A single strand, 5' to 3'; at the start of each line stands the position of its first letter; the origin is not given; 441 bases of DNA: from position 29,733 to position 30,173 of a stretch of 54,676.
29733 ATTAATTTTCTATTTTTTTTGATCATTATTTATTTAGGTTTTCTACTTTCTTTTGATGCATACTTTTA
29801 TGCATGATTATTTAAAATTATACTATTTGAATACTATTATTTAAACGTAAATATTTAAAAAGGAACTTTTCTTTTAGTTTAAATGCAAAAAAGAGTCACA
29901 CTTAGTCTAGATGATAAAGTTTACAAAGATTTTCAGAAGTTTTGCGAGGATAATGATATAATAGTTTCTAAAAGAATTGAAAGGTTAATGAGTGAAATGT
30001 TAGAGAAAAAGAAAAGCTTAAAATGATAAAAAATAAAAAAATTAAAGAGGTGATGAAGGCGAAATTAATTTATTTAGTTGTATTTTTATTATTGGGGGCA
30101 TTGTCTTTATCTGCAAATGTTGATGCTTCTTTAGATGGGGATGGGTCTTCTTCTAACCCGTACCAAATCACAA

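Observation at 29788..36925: RHH regulator translationally coupled (ATGA) to a 2300-aa surface protein that has a cytoplasmic coiled-coil tail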

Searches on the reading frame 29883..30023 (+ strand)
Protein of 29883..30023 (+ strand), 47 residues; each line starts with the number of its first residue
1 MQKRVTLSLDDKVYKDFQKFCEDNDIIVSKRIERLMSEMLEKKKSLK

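Call 7: search_protein_families(library=pfam, proteins=[window:29883-30023:+], max_evalue=1)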
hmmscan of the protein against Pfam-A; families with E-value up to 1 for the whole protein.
window:29883-30023:+ (47 aa): 2 families
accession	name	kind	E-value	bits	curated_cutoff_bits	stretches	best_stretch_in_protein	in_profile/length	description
PF19891.5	DUF6364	-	0.00068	20.5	27.3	1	1-41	1-39/70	Family of unknown function (DUF6364)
PF07878.17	RHH_5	-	0.084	13.1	26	1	3-24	2-23/43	CopG-like RHH_1 or ribbon-helix-helix domain, RHH_5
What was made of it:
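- On Ribbon-helix-helix (MetJ/Arc/CopG) superfamily: The window protein scores DUF6364 E=7e-4 (20.5 bits, cut-off 27.3) and RHH_5 E=0.08 (call 7).
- The window protein itself scores below Pfam cut-offs (DUF6364 E=7e-4, RHH_5 E=0.08; call 7).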

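Call 8: search_protein_families(library=ncbifam, proteins=[window:29883-30023:+], max_evalue=1)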
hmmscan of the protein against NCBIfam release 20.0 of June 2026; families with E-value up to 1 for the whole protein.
window:29883-30023:+ (47 aa): 1 family
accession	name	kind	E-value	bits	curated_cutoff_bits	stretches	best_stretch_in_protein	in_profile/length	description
NF008671.0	PRK11675.1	equivalog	0.0067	16.8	62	1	3-45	51-93/95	LexA regulated protein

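Call 13: find_homologous_proteins(query=window:29883-30023:+, max_evalue=0.01)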
Query window:29883-30023:+ (47 aa): 66 proteins with E <= 0.01 among 66 candidates.
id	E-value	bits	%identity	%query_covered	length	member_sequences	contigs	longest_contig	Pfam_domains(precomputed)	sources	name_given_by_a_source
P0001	3.3e-21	90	100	100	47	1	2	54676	-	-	-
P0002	3.0e-19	84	94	100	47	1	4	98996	-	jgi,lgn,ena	-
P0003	1.4e-17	78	87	98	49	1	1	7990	-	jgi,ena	jgi:hypothetical protein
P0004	2.0e-17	78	83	100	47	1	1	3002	-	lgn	-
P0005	4.4e-17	77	91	91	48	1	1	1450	-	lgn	-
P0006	8.0e-16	73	79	100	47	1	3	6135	-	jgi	jgi:hypothetical protein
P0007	1.7e-15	72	84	91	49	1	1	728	-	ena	-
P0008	1.9e-15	72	84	94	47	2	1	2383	-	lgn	-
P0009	2.6e-15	71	77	100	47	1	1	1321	-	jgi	-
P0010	2.8e-15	71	81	100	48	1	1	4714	-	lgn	-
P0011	3.0e-15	71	88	87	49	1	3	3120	-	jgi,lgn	jgi:hypothetical protein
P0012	3.2e-15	71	80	96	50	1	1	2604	-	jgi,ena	-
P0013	3.5e-15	71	77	100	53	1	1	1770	-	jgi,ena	-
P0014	3.9e-15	71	80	94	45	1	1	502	-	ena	-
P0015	3.9e-15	71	85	85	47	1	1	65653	-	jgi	-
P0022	1.6e-14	69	76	96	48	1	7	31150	-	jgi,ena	jgi:hypothetical protein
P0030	6.8e-14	67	81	91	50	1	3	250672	-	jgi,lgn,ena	-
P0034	1.9e-13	66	73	94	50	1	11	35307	-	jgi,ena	-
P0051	5.2e-12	61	70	94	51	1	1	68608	PF19891.6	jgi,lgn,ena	-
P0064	3.9e-10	56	65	91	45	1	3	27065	-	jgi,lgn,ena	-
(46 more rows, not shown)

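Call 14: find_encoding_contigs(protein=P0002, flank=10000, max_places=2)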
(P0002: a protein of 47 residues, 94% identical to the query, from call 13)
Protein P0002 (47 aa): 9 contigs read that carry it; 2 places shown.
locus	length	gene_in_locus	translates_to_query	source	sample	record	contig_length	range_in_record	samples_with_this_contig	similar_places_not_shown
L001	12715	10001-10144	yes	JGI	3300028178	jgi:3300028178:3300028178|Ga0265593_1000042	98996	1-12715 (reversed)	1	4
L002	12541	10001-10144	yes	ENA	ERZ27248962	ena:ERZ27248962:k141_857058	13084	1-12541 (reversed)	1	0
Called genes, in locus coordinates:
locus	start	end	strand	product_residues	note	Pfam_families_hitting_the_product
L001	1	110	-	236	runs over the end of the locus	PF01193:RNA_pol_L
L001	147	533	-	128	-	PF00411:Ribosomal_S11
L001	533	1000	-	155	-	PF01479:S4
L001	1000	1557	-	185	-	PF00416:Ribosomal_S13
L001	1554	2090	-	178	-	PF04919:DUF655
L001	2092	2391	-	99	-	PF03874:RNA_pol_Rpb4 (weak)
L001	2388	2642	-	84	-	PF01157:Ribosomal_L21e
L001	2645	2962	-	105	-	PF02482:Ribosomal_S30AE (weak)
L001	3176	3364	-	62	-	-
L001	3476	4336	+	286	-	-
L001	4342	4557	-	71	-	-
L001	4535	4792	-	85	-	-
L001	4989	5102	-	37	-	-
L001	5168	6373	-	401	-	PF12704:MacB_PCD, PF02687:FtsX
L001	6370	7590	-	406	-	PF12704:MacB_PCD, PF02687:FtsX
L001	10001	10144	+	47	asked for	-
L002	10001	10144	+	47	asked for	-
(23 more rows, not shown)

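Call 15: find_encoding_contigs(protein=P0015, flank=10000, max_places=2)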
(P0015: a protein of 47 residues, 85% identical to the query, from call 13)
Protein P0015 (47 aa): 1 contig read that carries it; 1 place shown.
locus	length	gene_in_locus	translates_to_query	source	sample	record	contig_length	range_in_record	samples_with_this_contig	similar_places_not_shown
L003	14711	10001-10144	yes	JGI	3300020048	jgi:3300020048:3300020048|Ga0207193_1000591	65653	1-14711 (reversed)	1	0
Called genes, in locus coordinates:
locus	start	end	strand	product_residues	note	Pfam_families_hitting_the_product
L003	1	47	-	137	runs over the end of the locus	PF00572:Ribosomal_L13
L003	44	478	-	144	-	-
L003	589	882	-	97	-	-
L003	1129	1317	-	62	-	-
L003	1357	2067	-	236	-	PF01193:RNA_pol_L, PF01000:RNA_pol_A_bac (faint)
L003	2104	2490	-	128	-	PF00411:Ribosomal_S11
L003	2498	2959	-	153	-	PF01479:S4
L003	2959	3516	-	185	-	PF00416:Ribosomal_S13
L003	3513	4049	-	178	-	PF04919:DUF655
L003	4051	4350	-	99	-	PF03874:RNA_pol_Rpb4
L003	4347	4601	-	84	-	PF01157:Ribosomal_L21e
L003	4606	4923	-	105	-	-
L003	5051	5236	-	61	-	-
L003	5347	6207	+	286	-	-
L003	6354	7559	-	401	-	PF12704:MacB_PCD, PF02687:FtsX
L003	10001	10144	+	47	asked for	-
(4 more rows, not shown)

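Call 16: find_encoding_contigs(protein=P0030, flank=10000, max_places=2)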
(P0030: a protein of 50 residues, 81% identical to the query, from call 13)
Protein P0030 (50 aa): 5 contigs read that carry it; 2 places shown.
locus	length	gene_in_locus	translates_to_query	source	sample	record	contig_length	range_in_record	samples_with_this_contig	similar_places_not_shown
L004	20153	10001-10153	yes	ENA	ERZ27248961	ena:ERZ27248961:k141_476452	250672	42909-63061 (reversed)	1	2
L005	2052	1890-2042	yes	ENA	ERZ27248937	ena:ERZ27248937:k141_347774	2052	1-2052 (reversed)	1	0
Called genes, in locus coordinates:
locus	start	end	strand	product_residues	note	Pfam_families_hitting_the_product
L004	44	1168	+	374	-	PF02457:DAC, PF10635:DisA-linker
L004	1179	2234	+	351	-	PF01368:DHH (weak)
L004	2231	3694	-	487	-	PF00587:tRNA-synt_2b, PF03129:HGTP_anticodon, PF09180:ProRS-C_1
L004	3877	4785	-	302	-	PF00892:EamA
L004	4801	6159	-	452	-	PF02934:GatB_N, PF02637:GatB_Yqey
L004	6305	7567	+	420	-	PF18947:HAMP_2 (faint), PF00672:HAMP, PF00989:PAS, PF13188:PAS_8, PF08448:PAS_4 (weak), PF13426:PAS_9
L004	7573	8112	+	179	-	PF24336:DUF7504, PF06745:ATPase (weak)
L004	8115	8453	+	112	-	-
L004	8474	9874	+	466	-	PF01814:Hemerythrin, PF03796:DnaB_C (weak), PF06745:ATPase, PF07088:GvpD_P-loop (weak)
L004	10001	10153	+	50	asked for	-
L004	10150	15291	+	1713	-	-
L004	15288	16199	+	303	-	-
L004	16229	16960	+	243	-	PF04402:SIMPL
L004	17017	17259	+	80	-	-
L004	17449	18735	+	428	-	PF18195:GatD_N, PF00710:Asparaginase, PF17763:Asparaginase_C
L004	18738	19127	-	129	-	PF06210:DUF1003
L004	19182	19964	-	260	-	-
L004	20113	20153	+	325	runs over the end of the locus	PF02661:Fic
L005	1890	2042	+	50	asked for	-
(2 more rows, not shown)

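Call 17: find_encoding_contigs(protein=P0051, flank=10000, max_places=2)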
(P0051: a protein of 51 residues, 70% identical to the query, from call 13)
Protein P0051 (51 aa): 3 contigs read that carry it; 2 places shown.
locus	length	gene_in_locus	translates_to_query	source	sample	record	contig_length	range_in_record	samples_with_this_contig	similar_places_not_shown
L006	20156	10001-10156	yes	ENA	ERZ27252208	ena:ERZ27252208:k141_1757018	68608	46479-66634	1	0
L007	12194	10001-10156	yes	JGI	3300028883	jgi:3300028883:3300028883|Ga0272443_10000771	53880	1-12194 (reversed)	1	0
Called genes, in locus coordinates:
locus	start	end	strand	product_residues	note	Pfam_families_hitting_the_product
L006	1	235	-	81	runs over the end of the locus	PF01985:CRS1_YhbY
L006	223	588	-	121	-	PF05670:NFACT-R_1, PF18297:NFACT-R_2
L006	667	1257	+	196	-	PF17338:GP88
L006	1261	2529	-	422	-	PF02788:RuBisCO_large_N, PF00016:RuBisCO_large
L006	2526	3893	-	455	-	PF01406:tRNA-synt_1e, PF01921:tRNA-synt_1f (faint), PF09334:tRNA-synt_1g (faint), PF23493:CysS_C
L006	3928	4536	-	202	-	-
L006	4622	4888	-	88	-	PF13828:DUF4190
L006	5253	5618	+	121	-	-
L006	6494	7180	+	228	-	-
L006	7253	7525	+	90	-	PF14947:HTH_45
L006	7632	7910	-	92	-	-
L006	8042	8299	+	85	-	-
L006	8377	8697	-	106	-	PF00076:RRM_1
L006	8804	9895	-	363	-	PF02690:Na_Pi_cotrans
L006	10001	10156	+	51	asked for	PF19891:DUF6364 (weak)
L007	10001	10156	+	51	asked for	PF19891:DUF6364 (weak)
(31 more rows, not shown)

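Call 18: find_encoding_contigs(protein=P0034, flank=10000, max_places=3)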
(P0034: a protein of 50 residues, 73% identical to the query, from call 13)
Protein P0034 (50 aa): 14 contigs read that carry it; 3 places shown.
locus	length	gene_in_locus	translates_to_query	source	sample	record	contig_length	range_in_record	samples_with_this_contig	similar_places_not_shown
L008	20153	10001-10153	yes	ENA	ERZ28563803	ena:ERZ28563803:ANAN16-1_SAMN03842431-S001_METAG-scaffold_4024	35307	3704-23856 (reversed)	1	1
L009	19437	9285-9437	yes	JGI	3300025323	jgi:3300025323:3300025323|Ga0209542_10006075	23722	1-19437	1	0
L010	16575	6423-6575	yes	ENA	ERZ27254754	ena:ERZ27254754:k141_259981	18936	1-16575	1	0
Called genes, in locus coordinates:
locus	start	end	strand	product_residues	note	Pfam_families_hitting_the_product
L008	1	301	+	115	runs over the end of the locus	PF04892:VanZ-LLP1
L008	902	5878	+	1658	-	-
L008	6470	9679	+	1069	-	PF12708:Pect-lyase_RHGA_epim, PF13385:Laminin_G_3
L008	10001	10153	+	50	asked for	-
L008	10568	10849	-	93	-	-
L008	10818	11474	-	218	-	PF17720:RLIG1 (faint), PF09414:RNA_ligase (weak)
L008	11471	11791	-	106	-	-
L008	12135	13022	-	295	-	PF08843:AbiEii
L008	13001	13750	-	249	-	-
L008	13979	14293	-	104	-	-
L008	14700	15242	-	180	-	PF00334:NDK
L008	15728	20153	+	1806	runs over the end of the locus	PF01835:MG2 (faint)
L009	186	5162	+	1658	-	-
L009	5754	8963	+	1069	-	PF12708:Pect-lyase_RHGA_epim, PF13385:Laminin_G_3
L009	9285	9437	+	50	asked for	-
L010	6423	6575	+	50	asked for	-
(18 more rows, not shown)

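Call 19: find_encoding_contigs(protein=P0064, flank=10000, max_places=2)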
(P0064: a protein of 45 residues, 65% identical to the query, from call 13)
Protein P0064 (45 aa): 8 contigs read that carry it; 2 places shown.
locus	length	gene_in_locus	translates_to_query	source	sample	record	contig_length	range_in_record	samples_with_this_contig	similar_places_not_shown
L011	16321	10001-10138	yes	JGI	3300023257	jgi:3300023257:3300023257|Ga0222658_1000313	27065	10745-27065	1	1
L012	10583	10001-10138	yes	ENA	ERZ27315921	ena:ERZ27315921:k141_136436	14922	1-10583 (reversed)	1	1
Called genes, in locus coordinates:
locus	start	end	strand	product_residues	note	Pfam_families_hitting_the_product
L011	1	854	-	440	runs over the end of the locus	PF01406:tRNA-synt_1e, PF09334:tRNA-synt_1g, PF00133:tRNA-synt_1 (weak), PF09334:tRNA-synt_1g (weak), PF01921:tRNA-synt_1f (weak), PF09190:DALR_2 (weak)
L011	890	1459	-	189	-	-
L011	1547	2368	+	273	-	PF02673:BacA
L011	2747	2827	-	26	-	-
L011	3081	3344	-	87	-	-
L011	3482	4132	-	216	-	PF04967:HTH_10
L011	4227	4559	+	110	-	-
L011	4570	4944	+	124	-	-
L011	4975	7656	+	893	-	PF00690:Cation_ATPase_N, PF00122:E1-E2_ATPase, PF00702:Hydrolase, PF13246:Cation_ATPase, PF00689:Cation_ATPase_C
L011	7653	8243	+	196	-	-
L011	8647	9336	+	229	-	-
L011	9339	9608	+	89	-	PF14947:HTH_45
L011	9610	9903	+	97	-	-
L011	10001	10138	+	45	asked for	-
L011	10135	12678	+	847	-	-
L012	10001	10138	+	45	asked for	-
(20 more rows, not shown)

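Call 20: find_encoding_contigs(protein=P0022, flank=10000, max_places=3)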
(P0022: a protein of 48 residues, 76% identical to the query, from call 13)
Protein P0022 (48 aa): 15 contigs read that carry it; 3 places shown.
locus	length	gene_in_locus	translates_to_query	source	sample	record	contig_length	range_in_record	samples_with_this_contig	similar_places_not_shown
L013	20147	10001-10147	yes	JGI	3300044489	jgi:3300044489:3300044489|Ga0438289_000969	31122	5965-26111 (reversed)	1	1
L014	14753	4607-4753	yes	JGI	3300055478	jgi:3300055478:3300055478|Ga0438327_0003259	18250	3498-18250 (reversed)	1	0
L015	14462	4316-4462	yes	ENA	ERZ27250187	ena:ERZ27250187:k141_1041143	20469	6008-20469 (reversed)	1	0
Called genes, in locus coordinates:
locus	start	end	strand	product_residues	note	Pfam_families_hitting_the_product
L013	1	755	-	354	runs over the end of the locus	PF04607:RelA_SpoT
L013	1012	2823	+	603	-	PF00672:HAMP, PF00512:HisKA, PF02518:HATPase_c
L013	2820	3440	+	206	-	-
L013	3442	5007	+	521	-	PF02743:dCache_1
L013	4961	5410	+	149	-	PF01814:Hemerythrin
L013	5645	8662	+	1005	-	-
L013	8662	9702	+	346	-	PF06745:ATPase, PF07088:GvpD_P-loop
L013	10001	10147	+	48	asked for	-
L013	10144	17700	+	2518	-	PF15418:DUF4625 (faint)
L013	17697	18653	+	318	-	-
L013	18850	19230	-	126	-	PF01850:PIN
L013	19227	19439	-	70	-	PF04014:MazE_antitoxin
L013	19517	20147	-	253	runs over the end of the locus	PF01978:TrmB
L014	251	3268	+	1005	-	-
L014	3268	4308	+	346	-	PF06745:ATPase, PF07088:GvpD_P-loop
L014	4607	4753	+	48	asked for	-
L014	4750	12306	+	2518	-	PF15418:DUF4625 (faint)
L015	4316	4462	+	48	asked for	-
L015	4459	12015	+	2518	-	PF15418:DUF4625 (faint)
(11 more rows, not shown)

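Call 28: search_protein_families(library=pfam, proteins=[L004:15288-16196:+, L013:17697-18650:+, L004:14500-15288:+, L013:16900-17697:+], max_evalue=10)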
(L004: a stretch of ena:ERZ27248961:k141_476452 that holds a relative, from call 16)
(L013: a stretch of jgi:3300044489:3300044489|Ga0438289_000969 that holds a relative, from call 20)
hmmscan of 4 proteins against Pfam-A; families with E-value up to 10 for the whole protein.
L004:15288-16196:+ (303 aa): 9 families
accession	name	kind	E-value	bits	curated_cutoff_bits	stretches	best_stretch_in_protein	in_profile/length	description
PF09402.16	MSC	-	5.9e-05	23.1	29.7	1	138-262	136-270/337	Man1-Src1p-C-terminal domain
PF01454.25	MAGE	-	7.6e-05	23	25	1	181-253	117-158/207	MAGE homology domain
PF16035.10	Chalcone_2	-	0.029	14.6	27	1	154-241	117-202/203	Chalcone isomerase like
PF20663.3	COG4_N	-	0.054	14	27.3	1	228-292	26-90/107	Conserved oligomeric Golgi complex subunit 4, N-terminal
PF02609.21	Exonuc_VII_S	-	0.52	10.8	24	1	43-60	4-21/52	Exonuclease VII small subunit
PF12698.13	ABC2_membrane_3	-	0.88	9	31.6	1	9-228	6-178/347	ABC-2 family transporter protein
PF14712.11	Snapin_Pallidin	-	3.6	8.5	29.6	1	235-302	16-89/89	Snapin/Pallidin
PF02970.22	TBCA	-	3.6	8.4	30.3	1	235-301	14-71/99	Tubulin binding cofactor A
PF10167.14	BORCS8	-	3.7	8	25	1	38-83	59-104/112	BLOC-1-related complex sub-unit 8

L013:17697-18650:+ (318 aa): 6 families
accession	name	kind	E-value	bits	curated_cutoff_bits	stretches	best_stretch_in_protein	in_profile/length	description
PF21203.3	ECM10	-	0.03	15.7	23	1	213-230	81-98/98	ER membrane protein complex subunit 10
PF16361.10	Peptidase_S8_N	-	0.088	13.7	30.5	1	65-155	14-102/142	N-terminal of Subtilase family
PF09991.14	DUF2232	-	0.14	11.7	27.8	1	209-255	150-195/290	Predicted membrane protein (DUF2232)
PF05752.16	Calici_MSP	-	0.25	11.7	25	1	146-178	64-96/165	Calicivirus minor structural protein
PF14712.11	Snapin_Pallidin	-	1.1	10.2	29.6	1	248-312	19-89/89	Snapin/Pallidin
PF11460.13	DUF3007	-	2.7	8.7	25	1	216-256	32-73/96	Protein of unknown function (DUF3007)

L004:14500-15288:+ (263 aa): 5 families
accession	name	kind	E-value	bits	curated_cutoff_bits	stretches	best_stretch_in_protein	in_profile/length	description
PF13060.11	DUF3921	-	0.018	15.5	25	1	144-169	18-42/58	Protein of unknown function (DUF3921)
PF07721.20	TPR_4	-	0.036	15.1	27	1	9-28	5-24/26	Tetratricopeptide repeat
PF08472.16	S6PP_C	-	0.064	13.6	34.4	1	182-263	28-108/133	Sucrose-6-phosphate phosphohydrolase C-terminal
PF25402.1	PH_28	-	0.11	13.1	27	1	67-115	6-51/110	Kinetoplastid PH-like domain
PF01820.27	Dala_Dala_lig_N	-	1.7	9.6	34.6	1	137-204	14-69/121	D-ala D-ala ligase N-terminus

L013:16900-17697:+ (266 aa): 6 families
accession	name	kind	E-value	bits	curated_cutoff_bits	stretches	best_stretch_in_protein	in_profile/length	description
PF24992.1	DUF7777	-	0.034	14.8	27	1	132-201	25-92/135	Domain of unknown function (DUF7777)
PF22881.1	FilE_C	-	0.048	13.7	27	1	100-181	16-96/166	FilE, C-terminal domain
PF17575.7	DUF5479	-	0.11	13.6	27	1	93-136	32-76/101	Family of unknown function (DUF5479)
PF08331.15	QueG_DUF1730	-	0.12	12.7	25.1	1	93-125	33-65/77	Epoxyqueuosine reductase QueG, DUF1730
PF18822.6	CdvA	-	1.5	9.3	30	1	69-135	42-108/123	CdvA-like coiled-coil domain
PF15456.11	Uds1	-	9.7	6.9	28.8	0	144-223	25-105/123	Up-regulated During Septation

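Call 33: find_related_loci(query=A1, collection=genome_contigs, flank=9000)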
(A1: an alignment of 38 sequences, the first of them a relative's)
Query A1 (47 aa) in genome_contigs; peptide patterns used: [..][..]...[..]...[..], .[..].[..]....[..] (x = any residue, [..] = any of these).
89 stretches matched a pattern; 21 encode a relative of the query (tblastn E <= 1e-3); 21 distinct loci.
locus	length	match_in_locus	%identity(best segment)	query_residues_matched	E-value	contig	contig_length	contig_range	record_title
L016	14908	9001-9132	80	1-44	5e-19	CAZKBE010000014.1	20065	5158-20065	MAG TPA_asm: Candidatus Woesearchaeota archaeon isolate SRP272421_co4_444 genome assembly, contig: NODE_6481_length_2006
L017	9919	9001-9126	76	1-42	4e-18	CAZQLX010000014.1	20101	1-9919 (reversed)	MAG TPA_asm: Candidatus Woesearchaeota archaeon isolate SRP269290_co4_197 genome assembly, contig: NODE_1475_length_2010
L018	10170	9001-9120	78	1-40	8e-18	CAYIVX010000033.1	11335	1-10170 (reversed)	MAG TPA_asm: Candidatus Woesearchaeota archaeon isolate ERP119705_co5_617 genome assembly, contig: NODE_7292_length_1133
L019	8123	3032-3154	71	1-41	6e-17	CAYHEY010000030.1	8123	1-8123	MAG TPA_asm: Candidatus Woesearchaeota archaeon isolate ERP119705_co12_128 genome assembly, contig: NODE_11155_length_81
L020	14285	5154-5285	68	1-44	2e-16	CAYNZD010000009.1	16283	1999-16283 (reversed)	MAG TPA_asm: Candidatus Woesearchaeota archaeon isolate binchicken_co243_24 genome assembly, contig: NODE_2848_length_16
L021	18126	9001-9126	64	1-42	4e-16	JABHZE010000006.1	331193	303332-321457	MAG: archaeon isolate SI047_bin76 k141_1200818, whole genome shotgun sequence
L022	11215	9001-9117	72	3-41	2e-15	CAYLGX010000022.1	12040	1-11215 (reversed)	MAG TPA_asm: Candidatus Woesearchaeota archaeon isolate SRP272421_co3_79 genome assembly, contig: NODE_15667_length_1204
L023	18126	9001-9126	64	1-42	3e-15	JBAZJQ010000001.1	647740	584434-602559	MAG: Candidatus Pacearchaeota archaeon isolate SO_2017_LW4_123 scaffold_30_c1_LW137-91_2017, whole genome shotgun sequen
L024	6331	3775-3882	72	1-36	3e-15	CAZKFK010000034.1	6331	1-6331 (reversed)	MAG TPA_asm: Candidatus Woesearchaeota archaeon isolate SRP098346_co1_191 genome assembly, contig: NODE_17663_length_633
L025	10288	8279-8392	68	1-38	1e-13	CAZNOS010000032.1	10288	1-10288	MAG TPA_asm: Candidatus Woesearchaeota archaeon isolate SRP272421_co2_401 genome assembly, contig: NODE_23764_length_102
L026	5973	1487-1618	57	1-44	5e-13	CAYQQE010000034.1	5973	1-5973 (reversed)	MAG TPA_asm: Candidatus Woesearchaeota archaeon isolate SRP062349_co2_82 genome assembly, contig: NODE_7408_length_5973_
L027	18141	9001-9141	51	1-47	9e-13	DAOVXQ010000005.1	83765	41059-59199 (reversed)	MAG TPA_asm: archaeon isolate CSMAG_1761 CSMAG_1761_k141_6052914_length_83765_cov_14.6245, whole genome shotgun sequence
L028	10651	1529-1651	61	1-41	1e-12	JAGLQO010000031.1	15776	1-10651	MAG: Candidatus Pacearchaeota archaeon isolate RS_8_59 ROV157_8.bin.59.fa_31, whole genome shotgun sequence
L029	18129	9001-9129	56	2-44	3e-12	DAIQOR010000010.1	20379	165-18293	MAG TPA_asm: bacterium isolate CTOTU11692 NODE_1475_length_20379_cov_78.714082, whole genome shotgun sequence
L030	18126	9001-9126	55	1-42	1e-11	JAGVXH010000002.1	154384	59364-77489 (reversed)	Candidatus Pacearchaeota archaeon isolate RIFOXYB2_FULL_43_25 rifoxyb2_full_scaffold_38, whole genome shotgun sequence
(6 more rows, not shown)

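Call 50: predict_structure(alignment_id=A1)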
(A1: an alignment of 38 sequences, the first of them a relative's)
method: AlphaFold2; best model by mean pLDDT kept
length: 47 residues; sequences in the alignment: 38
mean_pLDDT: 84.5   pTM: 0.53
mean pLDDT of the five models: 84.5, 71.1, 63.5, 62.5, 61.1
residues with pLDDT >= 90: 26; 70-90: 14; 50-70: 6; < 50: 1
segments of 3 or more residues with pLDDT < 50: none
pLDDT, mean of each block of 10 residues (from residue 1): 68 92 92 92 76
secondary structure, 60 per line:
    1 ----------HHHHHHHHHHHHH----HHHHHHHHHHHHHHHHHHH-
elements in order: H11-23 H28-46
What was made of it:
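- On Ribbon-helix-helix (MetJ/Arc/CopG) superfamily: The AF2 model has pLDDT 84.5, with residues 1-10 extended, H11-23 and H28-46 (call 50).
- The AF2 model has pLDDT 84.5 with an extended N-terminus and two helices (call 50).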
